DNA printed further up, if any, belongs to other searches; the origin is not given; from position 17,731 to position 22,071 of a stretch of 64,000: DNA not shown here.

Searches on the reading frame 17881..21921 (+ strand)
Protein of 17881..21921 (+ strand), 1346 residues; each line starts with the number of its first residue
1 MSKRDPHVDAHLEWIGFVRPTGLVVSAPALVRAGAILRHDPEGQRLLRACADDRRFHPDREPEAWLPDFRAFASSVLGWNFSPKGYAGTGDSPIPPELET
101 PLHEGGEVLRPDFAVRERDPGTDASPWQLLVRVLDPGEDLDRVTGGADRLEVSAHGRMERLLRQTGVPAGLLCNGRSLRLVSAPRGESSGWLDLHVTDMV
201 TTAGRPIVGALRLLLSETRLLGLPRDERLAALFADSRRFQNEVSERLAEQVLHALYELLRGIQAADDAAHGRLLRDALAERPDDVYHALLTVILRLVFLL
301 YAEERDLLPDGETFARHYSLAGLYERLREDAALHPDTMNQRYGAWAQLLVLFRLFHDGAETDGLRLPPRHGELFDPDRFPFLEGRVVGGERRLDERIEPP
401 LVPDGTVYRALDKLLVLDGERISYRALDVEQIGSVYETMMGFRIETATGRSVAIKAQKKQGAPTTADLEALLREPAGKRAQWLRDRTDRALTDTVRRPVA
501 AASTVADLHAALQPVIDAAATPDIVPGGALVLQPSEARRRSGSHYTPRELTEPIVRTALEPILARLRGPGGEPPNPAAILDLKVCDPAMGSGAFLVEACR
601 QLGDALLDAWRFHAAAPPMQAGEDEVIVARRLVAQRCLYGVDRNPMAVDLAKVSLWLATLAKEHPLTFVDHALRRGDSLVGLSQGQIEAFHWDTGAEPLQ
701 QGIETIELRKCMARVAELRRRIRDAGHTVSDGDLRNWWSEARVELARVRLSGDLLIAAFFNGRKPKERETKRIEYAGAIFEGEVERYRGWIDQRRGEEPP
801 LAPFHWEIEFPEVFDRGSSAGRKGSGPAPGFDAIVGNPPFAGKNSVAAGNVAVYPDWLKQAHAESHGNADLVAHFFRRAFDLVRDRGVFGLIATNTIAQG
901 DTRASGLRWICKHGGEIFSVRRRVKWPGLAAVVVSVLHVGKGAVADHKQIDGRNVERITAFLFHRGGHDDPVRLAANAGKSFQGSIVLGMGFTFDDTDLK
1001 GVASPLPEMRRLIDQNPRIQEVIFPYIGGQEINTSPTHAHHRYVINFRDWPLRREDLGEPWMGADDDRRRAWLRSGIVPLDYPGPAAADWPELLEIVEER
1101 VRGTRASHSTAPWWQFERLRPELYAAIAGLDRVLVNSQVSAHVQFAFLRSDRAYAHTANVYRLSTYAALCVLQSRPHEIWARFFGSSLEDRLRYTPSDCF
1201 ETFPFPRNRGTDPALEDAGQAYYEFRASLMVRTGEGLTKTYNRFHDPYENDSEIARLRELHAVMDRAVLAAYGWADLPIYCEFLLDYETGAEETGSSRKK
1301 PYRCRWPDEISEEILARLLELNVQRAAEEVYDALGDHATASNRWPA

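Call 111: search_protein_families(library=pfam, proteins=[window:17881-21921:+], max_evalue=0.001)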
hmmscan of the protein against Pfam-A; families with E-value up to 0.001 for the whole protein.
window:17881-21921:+ (1346 aa): 6 families
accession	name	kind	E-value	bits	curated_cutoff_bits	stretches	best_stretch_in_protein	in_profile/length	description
PF07669.17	Eco57I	-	5.3e-20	72.6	25.3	1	637-899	2-140/171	Eco57I restriction-modification methylase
PF20473.4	MmeI_Mtase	-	5.6e-16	58.9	27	2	834-936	139-241/259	MmeI, DNA-methyltransferase domain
PF02384.22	N6_Mtase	-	3.7e-08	33.5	20.4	1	536-663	20-105/311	N-6 DNA Methylase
PF20466.3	MmeI_TRD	-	1.7e-06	28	27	1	1135-1207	134-206/207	MmeI, target recognition domain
PF20464.3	MmeI_N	-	6.7e-05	23.7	27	1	150-260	86-180/181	MmeI, N-terminal domain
PF01170.24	UPF0020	-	0.00016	21.9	22.3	0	583-664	31-105/197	RMKL-like, methyltransferase domain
